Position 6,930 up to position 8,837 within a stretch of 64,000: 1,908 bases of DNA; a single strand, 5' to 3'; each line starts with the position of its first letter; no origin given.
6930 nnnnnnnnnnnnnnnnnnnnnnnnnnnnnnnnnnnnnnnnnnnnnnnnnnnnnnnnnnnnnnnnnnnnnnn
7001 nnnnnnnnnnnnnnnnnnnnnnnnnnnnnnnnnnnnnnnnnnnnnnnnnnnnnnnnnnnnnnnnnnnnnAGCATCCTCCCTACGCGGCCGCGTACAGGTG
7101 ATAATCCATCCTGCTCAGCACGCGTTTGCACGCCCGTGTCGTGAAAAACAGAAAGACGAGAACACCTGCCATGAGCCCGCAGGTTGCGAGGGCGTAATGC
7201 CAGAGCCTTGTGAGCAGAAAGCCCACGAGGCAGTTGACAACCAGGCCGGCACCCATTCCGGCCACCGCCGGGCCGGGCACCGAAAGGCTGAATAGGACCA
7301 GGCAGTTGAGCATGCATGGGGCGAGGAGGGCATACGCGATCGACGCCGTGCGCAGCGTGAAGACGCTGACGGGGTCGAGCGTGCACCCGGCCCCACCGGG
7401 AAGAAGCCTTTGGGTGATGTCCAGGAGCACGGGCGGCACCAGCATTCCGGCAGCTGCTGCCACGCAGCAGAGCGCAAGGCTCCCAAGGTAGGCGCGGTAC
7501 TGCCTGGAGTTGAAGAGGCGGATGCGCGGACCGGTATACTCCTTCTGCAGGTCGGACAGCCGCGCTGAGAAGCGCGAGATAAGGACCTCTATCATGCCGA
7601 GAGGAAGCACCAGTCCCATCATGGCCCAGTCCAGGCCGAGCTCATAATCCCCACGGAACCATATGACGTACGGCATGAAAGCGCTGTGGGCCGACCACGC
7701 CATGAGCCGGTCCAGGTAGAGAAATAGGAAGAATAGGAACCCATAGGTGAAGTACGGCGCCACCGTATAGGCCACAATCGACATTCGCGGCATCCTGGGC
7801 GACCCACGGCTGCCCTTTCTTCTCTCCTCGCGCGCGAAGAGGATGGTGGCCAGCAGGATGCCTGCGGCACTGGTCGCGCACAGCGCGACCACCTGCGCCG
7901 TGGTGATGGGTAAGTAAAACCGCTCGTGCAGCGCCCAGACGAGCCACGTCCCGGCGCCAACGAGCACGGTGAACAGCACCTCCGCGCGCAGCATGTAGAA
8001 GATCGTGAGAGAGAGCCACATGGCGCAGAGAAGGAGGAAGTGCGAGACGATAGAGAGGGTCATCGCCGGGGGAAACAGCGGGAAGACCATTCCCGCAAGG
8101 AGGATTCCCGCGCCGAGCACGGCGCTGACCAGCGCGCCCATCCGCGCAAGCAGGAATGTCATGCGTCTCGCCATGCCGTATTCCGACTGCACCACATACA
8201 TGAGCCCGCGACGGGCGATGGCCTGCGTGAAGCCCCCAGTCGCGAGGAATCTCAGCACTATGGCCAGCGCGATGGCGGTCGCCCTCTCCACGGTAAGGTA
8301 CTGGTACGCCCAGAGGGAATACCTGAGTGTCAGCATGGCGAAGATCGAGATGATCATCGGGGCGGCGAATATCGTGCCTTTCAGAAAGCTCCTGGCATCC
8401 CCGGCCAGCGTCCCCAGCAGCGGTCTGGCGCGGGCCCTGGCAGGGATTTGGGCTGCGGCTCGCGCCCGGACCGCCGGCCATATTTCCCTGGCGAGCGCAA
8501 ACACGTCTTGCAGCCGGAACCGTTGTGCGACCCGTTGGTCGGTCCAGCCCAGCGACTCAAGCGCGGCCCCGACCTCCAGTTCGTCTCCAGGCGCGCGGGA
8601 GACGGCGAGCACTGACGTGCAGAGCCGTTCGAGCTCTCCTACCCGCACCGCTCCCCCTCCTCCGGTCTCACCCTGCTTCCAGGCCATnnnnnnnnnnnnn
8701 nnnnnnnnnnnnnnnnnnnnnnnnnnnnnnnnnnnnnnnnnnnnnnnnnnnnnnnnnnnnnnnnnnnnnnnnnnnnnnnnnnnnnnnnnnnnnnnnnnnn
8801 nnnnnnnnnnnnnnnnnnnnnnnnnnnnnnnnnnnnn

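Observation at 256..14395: Pel-like exopolysaccharide island with a non-canonical accessory and regulatory gene set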

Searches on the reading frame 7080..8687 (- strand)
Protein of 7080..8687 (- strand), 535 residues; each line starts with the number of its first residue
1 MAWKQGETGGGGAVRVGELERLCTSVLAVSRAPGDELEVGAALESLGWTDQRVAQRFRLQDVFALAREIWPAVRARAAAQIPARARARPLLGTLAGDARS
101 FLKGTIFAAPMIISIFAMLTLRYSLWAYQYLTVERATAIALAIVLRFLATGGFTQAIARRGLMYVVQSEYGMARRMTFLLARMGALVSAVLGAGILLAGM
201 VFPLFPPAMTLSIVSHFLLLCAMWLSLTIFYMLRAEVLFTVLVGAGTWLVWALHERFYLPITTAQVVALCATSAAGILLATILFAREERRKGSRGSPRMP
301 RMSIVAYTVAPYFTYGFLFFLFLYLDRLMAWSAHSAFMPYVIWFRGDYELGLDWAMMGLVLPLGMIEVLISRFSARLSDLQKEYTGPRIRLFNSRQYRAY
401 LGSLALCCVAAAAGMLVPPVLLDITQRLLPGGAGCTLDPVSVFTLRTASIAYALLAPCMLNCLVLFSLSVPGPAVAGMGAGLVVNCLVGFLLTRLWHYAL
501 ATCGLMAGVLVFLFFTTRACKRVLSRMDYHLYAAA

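Call 4: search_protein_families(library=pfam, proteins=[window:7080-8687:-], max_evalue=0.01)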
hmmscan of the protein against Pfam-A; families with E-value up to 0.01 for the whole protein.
window:7080-8687:- (535 aa): 0 families

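Call 6: search_protein_families(library=ncbifam, proteins=[window:7080-8687:-], max_evalue=1)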
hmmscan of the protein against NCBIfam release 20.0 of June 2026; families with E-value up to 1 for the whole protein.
window:7080-8687:- (535 aa): 0 families

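Call 7: search_protein_families(library=pfam, proteins=[window:7080-8687:-], max_evalue=10)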
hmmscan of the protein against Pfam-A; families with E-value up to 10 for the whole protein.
window:7080-8687:- (535 aa): 0 families

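Call 10: search_solved_structures(query=window:7080-8687:-, max_evalue=10)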
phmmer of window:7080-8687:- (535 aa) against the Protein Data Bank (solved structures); distinct sequences matched with E-value up to 10: 0.

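Call 11: find_homologous_proteins(query=window:7080-8687:-, max_evalue=0.001)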
Query window:7080-8687:- (535 aa): 95 proteins with E <= 0.001 among 8000 candidates.
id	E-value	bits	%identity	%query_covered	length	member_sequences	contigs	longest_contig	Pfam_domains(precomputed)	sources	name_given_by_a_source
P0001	0.0e+0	1056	92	100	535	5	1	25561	-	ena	-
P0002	3.7e-271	919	82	98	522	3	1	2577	-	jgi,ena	-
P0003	8.0e-253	858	77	98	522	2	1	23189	-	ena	-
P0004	2.2e-244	830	74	98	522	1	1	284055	-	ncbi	-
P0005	9.0e-153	528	50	97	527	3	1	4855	-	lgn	-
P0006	1.2e-147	511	49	97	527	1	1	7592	-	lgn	-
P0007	3.0e-126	441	44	97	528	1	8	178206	-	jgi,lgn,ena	-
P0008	3.6e-122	427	43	99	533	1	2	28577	-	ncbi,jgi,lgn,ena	-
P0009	4.9e-118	414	43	97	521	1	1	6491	-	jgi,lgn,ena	-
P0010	3.3e-116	407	42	97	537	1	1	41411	-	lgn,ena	-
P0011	4.6e-115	404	44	97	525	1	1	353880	-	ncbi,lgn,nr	ncbi:MAG: hypothetical protein HPY71_03265 [Firmicutes bacterium]|nr:hypothetical protein [Bacillota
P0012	6.9e-115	403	43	99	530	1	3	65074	-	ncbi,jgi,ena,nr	ncbi:MAG TPA: hypothetical protein PK728_03910 [Bacillota bacterium]|nr:hypothetical protein [Bacill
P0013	5.0e-114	400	42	97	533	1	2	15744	-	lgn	-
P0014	1.0e-113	399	42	97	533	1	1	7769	-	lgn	-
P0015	2.7e-113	398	41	99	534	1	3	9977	-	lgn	-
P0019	1.1e-111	393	38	97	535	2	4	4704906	PF16933.11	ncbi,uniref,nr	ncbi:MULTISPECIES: hypothetical protein [unclassified Paenibacillus]|uniref:hypothetical protein n=1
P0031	5.2e-110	387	38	97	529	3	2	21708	PF16933.11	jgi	jgi:hypothetical protein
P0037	1.8e-108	382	38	94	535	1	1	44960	PF16933.11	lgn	-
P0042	5.7e-108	380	37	98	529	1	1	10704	PF16933.11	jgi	jgi:hypothetical protein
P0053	1.1e-105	373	36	97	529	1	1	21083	PF16933.11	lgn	-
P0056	7.7e-105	370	42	98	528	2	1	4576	PF16933.11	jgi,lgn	-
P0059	4.3e-104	368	41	99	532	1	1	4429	PF16933.11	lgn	-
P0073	2.2e-98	349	36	97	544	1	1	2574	PF16933.11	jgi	jgi:hypothetical protein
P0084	1.3e-75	274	35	93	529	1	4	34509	PF16933.11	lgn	-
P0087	2.3e-59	220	30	99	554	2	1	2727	PF16933.11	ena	-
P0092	3.1e-46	177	32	94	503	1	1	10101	PF16933.11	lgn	-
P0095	8.5e-20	89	24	94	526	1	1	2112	PF16933.11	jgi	jgi:hypothetical protein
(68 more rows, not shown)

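Call 13: search_protein_families(library=pfam, alignment_id=A1, max_evalue=0.1)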
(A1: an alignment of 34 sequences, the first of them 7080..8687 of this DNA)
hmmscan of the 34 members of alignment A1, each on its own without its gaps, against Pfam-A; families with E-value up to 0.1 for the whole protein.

A. member 1, window:7080-8687:- (535 aa): 0 families

B. families by the number of members that match (of 34 scanned): 8 families
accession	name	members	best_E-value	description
PF16933.10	PelG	15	8.8e-12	Putative exopolysaccharide Exporter (EPS-E)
PF10745.14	DUF2530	1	0.0044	Protein of unknown function (DUF2530)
PF18204.6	PGF-CTERM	1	0.013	PGF-CTERM motif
PF09889.16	DUF2116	1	0.015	Probable treble clef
PF01323.26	DSBA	1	0.025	DSBA-like thioredoxin domain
PF10507.14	TMEM65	1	0.039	Transmembrane protein 65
PF15107.11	FAM216B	1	0.056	FAM216B protein family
PF00060.32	Lig_chan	1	0.066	Ligand-gated ion channel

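Call 14: search_solved_structures(query=A1, max_evalue=10)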
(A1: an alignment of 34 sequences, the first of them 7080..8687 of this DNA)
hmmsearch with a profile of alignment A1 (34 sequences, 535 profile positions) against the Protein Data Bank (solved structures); distinct sequences matched with E-value up to 10: 0.

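Call 15: find_related_loci(query=A1, collection=genome_contigs, flank=10000)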
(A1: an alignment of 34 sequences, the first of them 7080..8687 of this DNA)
Query A1 (535 aa) in genome_contigs; peptide patterns used: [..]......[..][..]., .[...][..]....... (x = any residue, [..] = any of these).
190 stretches matched a pattern; 126 encode a relative of the query (tblastn E <= 1e-3); the best 80 are kept; 80 distinct loci.
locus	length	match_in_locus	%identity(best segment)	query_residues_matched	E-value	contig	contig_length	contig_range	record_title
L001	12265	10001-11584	43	4-534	3e-129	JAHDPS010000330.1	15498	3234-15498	MAG: Bacillota bacterium isolate SM1-B18.1 k141_17745, whole genome shotgun sequence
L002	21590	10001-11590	37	7-535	9e-126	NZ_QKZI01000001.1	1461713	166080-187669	Psychrobacillus insolitus strain DSM 5 Ga0215656_101, whole genome shotgun sequence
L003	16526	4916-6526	43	2-535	7e-126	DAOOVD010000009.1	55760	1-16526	MAG TPA_asm: Bacillota bacterium isolate AMR_MDS_2450 NODE_355_length_55760_cov_6.998905, whole genome shotgun sequence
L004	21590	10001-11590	43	3-534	2e-125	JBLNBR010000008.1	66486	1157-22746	MAG: Ignavibacteriales bacterium isolate MAG146 PRJNA950955_bin8_renamed_7, whole genome shotgun sequence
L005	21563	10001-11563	40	18-535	2e-125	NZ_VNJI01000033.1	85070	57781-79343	Paenibacillus cremeus strain JC52 contig33, whole genome shotgun sequence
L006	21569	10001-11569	37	17-535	3e-123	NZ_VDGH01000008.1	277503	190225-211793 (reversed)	Psychrobacillus lasiicapitis strain NEAU-3TGS17 scaffold8, whole genome shotgun sequence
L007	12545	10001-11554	40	18-535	7e-123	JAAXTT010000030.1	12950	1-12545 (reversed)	MAG: Peptococcaceae bacterium isolate W4_Combined_metabat1_111 W4_Combined_metabat1_111_NODE_1314, whole genome shotgun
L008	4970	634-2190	40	19-535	5e-123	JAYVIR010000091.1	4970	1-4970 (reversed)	MAG: Eubacteriales bacterium isolate GL51_Up_metabinner_15_sub GL51_Up_metabinner_15_sub_90, whole genome shotgun sequen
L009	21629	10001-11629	37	2-535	1e-121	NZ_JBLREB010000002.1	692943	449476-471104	Ectobacillus polymachus strain NBRC 110614 Scaffold2, whole genome shotgun sequence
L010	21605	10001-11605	39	5-535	1e-121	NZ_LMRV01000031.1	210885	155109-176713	Paenibacillus sp. Soil522 contig_18, whole genome shotgun sequence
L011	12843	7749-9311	40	17-535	3e-121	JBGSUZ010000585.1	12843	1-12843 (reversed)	MAG: Acidaminobacteraceae bacterium isolate JTS-AC445 k141_4391023, whole genome shotgun sequence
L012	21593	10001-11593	37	7-535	8e-121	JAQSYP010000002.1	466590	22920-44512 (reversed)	MAG: Bacillales bacterium isolate L_E1_T20_B_bin.23 scaffold_67, whole genome shotgun sequence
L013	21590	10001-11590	38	8-535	2e-120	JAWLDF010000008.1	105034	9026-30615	MAG: Bacilli bacterium isolate 15dZY3.bin.90 NODE_380_length_105034_cov_11.410111, whole genome shotgun sequence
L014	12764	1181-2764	39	10-535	3e-120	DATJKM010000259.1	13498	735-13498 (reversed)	MAG TPA_asm: Candidatus Udaeobacter sp. isolate SMAG_U15593 k141_5039126, whole genome shotgun sequence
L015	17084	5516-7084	39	15-534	1e-119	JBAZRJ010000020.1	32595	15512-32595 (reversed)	MAG: Clostridia bacterium isolate SO_2017_GW1_145 NODE_5936_length_32595_cov_1.739035_OW334_2017, whole genome shotgun s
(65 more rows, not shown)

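Call 22: find_encoding_contigs(protein=P0004, flank=10000, max_places=2)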
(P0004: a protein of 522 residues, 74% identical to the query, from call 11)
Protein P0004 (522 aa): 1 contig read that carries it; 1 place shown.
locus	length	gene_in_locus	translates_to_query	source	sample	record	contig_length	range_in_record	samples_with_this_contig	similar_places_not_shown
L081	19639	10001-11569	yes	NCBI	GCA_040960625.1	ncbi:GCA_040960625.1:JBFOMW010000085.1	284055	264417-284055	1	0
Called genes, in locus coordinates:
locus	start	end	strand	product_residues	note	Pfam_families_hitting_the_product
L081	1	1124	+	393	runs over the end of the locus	PF01855:POR_N, PF17147:PFOR_II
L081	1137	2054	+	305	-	PF02775:TPP_enzyme_C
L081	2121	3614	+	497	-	PF00749:tRNA-synt_1c, PF19269:Anticodon_2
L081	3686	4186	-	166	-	PF14595:Thioredoxin_9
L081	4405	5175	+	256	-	PF01522:Polysacc_deac_1, PF11959:DUF3473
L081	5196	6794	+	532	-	PF07969:Amidohydro_3, PF01979:Amidohydro_1 (weak)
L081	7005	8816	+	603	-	PF11997:DUF3492, PF13439:Glyco_transf_4, PF13579:Glyco_trans_4_4, PF00534:Glycos_transf_1, PF13692:Glyco_trans_1_4, PF13524:Glyco_trans_1_2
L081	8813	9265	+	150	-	-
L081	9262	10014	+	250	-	-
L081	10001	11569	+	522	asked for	-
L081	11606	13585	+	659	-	PF20176:DUF6541 (weak)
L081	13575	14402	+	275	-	PF00535:Glycos_transf_2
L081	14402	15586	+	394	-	PF02655:ATP-grasp_3 (weak), PF02786:CPSase_L_D2, PF15632:ATPgrasp_Ter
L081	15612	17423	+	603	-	PF08668:HDOD (faint), PF01966:HD, PF13487:HD_5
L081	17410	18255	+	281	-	-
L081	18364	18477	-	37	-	-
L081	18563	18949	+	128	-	PF02566:OsmC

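Call 23: find_encoding_contigs(protein=P0001, flank=10000, max_places=2)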
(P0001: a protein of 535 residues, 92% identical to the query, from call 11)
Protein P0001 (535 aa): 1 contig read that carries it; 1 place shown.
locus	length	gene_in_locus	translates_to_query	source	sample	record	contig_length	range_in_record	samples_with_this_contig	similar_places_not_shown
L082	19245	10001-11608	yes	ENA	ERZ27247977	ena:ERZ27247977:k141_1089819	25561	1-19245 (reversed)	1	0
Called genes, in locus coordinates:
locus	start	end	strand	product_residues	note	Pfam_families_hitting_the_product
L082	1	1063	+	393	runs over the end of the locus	PF01855:POR_N, PF17147:PFOR_II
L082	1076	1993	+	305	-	PF02775:TPP_enzyme_C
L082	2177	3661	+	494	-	PF00749:tRNA-synt_1c, PF19269:Anticodon_2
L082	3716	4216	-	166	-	PF14595:Thioredoxin_9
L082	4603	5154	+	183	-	PF11959:DUF3473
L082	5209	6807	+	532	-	PF07969:Amidohydro_3, PF01979:Amidohydro_1 (faint), PF07969:Amidohydro_3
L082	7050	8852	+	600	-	PF11997:DUF3492, PF13439:Glyco_transf_4, PF13579:Glyco_trans_4_4, PF00534:Glycos_transf_1, PF13692:Glyco_trans_1_4, PF13524:Glyco_trans_1_2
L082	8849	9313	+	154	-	PF05103:DivIVA (weak)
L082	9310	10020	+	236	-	-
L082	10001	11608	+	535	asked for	-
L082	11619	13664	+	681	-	-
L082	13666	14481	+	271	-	PF00535:Glycos_transf_2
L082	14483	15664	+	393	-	PF02655:ATP-grasp_3, PF02786:CPSase_L_D2, PF15632:ATPgrasp_Ter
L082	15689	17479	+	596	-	PF08668:HDOD (weak), PF01966:HD, PF13487:HD_5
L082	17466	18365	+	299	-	-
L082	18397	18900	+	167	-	-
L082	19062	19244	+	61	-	?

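Call 26: search_protein_families(library=pfam, proteins=[P0019, P0031, P0087, P0092, P0095, L082:11619-13664:+, L009:11647-13599:+, L009:15670-17046:+, L009:17764-18129:+, L009:19981-20784:+], max_evalue=0.1)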
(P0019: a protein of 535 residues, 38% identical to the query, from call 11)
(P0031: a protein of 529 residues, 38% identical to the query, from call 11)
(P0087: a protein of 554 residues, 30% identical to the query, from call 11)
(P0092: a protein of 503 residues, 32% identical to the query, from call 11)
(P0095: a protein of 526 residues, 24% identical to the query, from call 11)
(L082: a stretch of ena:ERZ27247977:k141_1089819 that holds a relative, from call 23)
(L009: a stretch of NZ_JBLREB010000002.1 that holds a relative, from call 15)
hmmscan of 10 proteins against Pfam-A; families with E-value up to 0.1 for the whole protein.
P0019 (535 aa): 1 family
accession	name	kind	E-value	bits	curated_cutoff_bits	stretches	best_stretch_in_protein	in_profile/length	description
PF16933.10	PelG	-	1.1e-05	25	29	1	103-532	29-452/452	Putative exopolysaccharide Exporter (EPS-E)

P0031 (529 aa): 1 family
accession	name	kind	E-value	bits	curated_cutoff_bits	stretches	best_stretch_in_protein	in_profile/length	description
PF16933.10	PelG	-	1e-06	28.4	29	1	96-526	28-452/452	Putative exopolysaccharide Exporter (EPS-E)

P0087 (554 aa): 1 family
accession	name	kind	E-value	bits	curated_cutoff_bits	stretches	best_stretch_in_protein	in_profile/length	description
PF16933.10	PelG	-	1.3e-06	28.1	29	1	150-551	62-452/452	Putative exopolysaccharide Exporter (EPS-E)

P0092 (503 aa): 2 families
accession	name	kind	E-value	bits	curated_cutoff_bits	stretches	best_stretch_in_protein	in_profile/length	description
PF16933.10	PelG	-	8.8e-12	45.1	29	1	164-499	111-452/452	Putative exopolysaccharide Exporter (EPS-E)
PF09889.16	DUF2116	-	0.015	15.7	26.8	1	354-394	15-55/59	Probable treble clef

P0095 (526 aa): 1 family
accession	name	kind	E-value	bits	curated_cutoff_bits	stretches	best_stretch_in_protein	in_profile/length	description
PF16933.10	PelG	-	2.5e-07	30.4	29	1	96-349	33-282/452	Putative exopolysaccharide Exporter (EPS-E)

L082:11619-13664:+ (681 aa): 1 family
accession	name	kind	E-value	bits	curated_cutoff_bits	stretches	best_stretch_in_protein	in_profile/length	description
PF13231.12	PMT_2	-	0.0053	17.4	26.1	1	217-360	25-158/160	Dolichyl-phosphate-mannose-protein mannosyltransferase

L009:11647-13599:+ (650 aa): 0 families

L009:15670-17046:+ (458 aa): 2 families
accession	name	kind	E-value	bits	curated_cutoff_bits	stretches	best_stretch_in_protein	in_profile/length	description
PF03023.19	MurJ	-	6.7e-56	190.2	27.4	1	39-455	1-411/451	Lipid II flippase MurJ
PF01554.23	MatE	-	2.3e-10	40.9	24.9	2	255-412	7-159/161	MatE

L009:17764-18129:+ (121 aa): 3 families
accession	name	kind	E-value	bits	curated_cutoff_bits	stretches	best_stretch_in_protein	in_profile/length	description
PF10066.14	DUF2304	-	1.6e-19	70.5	25.5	1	5-105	2-102/106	Uncharacterized conserved protein (DUF2304)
PF16927.11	HisKA_7TM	-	0.083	13.2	28.6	1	6-88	140-221/224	N-terminal 7TM region of histidine kinase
PF23632.1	SAP_RNF34_RFFL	-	0.097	12.8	27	0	88-108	7-25/50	RNF34/RFFL SAP domain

L009:19981-20784:+ (267 aa): 1 family
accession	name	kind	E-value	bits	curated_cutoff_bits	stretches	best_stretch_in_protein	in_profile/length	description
PF13199.12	Glyco_hydro_66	-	0.0036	16.4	23.7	1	97-137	223-263/546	Glycosyl hydrolase family 66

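Call 36: search_solved_structures(query=A3, max_evalue=10)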
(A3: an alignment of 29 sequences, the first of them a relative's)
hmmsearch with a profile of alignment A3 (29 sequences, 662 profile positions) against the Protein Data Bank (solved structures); distinct sequences matched with E-value up to 10: 1.
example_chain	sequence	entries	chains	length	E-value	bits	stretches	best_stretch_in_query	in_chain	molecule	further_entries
8xx8_A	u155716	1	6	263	1.2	10.9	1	391-473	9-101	Rhodopsin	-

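Call 37: search_protein_families(library=pfam, alignment_id=A3, max_evalue=0.1)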
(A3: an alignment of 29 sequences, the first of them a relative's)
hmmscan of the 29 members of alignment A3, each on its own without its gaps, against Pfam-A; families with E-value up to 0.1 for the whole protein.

A. member 1, L082:11619-13664:+ (681 aa): 1 family
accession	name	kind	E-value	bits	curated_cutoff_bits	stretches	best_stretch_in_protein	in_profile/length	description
PF13231.12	PMT_2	-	0.0053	17.4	26.1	1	217-360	25-158/160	Dolichyl-phosphate-mannose-protein mannosyltransferase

B. families by the number of members that match (of 29 scanned): 9 families
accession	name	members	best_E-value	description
PF20176.3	DUF6541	4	3.6e-08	Family of unknown function (DUF6541)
PF13231.12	PMT_2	2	0.00053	Dolichyl-phosphate-mannose-protein mannosyltransferase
PF01712.25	dNK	1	0.018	Deoxynucleoside kinase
PF06432.16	GPI2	1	0.026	Phosphatidylinositol N-acetylglucosaminyltransferase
PF03956.18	Lys_export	1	0.041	Lysine exporter LysO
PF24364.1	DUF7520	1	0.042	Family of unknown function (DUF7520)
PF07856.17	Orai-1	1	0.052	Mediator of CRAC channel activity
PF25147.1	Ribophorin_II_C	1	0.081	Ribophorin_II, C-terminal domain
PF05545.16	FixQ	1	0.097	Cbb3-type cytochrome oxidase component FixQ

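Call 61: predict_structure(alignment_id=A1)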
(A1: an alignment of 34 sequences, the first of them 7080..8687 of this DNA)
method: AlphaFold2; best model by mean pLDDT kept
length: 535 residues; sequences in the alignment: 34
mean_pLDDT: 85.6   pTM: 0.80
mean pLDDT of the five models: 85.6, 85.4, 84.1, 83.7, 83.4
residues with pLDDT >= 90: 259; 70-90: 219; 50-70: 39; < 50: 18
segments of 3 or more residues with pLDDT < 50: 1-13, 82-84
pLDDT, mean of each block of 10 residues (from residue 1): 33 62 82 80 84 85 89 77 56 85 87 79 61 86 92 92 82 89 96 94 89 94 91 88 92 92 92 94 87 68 90 96 94 79 86 90 94 85 77 91 96 92 79 67 94 96 93 96 97 94 97 97 88 72
secondary structure, 60 per line:
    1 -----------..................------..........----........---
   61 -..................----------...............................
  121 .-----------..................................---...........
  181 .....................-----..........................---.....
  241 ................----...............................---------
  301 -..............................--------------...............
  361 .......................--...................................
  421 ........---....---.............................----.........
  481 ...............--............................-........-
elements in order: H12-29 H36-45 H50-57 H62-79 H90-121 H133-166 H170-201 H207-232 H236-256 H261-291 H302-331 H346-383 H386-428 H432-435 H439-467 H472-495 H498-525 H527-534
